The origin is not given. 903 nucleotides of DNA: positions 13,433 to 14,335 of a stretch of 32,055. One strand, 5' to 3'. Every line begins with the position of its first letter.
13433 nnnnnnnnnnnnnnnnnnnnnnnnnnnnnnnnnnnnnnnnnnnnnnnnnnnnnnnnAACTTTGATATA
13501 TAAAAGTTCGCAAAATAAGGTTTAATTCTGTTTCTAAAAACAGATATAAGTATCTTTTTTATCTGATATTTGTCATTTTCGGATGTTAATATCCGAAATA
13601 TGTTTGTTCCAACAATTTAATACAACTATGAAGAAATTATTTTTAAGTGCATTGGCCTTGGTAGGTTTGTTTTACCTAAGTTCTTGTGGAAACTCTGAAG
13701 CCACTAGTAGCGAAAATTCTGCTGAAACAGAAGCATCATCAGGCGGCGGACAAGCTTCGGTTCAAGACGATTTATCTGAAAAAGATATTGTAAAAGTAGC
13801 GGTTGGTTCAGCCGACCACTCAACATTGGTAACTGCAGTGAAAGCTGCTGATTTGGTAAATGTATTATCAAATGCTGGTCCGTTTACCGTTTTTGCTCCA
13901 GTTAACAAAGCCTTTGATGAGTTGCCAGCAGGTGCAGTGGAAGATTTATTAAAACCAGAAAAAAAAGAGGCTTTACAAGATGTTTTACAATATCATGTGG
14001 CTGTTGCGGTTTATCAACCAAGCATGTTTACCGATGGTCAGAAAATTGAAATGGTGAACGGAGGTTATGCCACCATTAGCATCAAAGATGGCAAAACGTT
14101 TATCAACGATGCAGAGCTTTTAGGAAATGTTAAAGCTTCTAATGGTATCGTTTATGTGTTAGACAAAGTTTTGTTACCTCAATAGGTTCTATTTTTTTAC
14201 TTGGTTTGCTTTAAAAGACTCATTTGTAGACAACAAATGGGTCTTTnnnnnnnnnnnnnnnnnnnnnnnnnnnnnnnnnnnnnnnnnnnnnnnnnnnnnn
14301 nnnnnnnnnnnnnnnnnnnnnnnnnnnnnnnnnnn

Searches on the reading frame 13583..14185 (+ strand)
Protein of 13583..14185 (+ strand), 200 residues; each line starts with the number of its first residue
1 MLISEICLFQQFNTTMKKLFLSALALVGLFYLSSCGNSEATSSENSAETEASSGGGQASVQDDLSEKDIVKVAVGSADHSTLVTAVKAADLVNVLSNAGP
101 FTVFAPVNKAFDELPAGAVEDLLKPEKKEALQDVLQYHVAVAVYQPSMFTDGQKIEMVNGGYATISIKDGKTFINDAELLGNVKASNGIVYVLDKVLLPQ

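Call 4: search_protein_families(library=pfam, proteins=[window:13583-14185:+])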
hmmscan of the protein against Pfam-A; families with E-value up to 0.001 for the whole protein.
window:13583-14185:+ (200 aa): 1 family
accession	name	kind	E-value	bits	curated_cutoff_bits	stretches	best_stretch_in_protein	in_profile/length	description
PF02469.27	Fasciclin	-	2.1e-30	105.9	22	1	78-199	2-123/123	Fasciclin domain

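Call 23: search_protein_families(library=ncbifam, proteins=[window:13628-14185:+], max_evalue=0.01)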
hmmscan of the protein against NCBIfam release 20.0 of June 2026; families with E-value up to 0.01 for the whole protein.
window:13628-14185:+ (185 aa): 2 families
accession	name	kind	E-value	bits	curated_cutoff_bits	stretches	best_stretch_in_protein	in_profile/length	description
NF050142.1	PG1828_fam_lipo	equivalog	0.00068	20.3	50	1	1-36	1-34/59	PG1828 family lipoprotein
NF040528.1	SP_0198_lipo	equivalog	0.0088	16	100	0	2-40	1-39/144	SP_0198 family lipoprotein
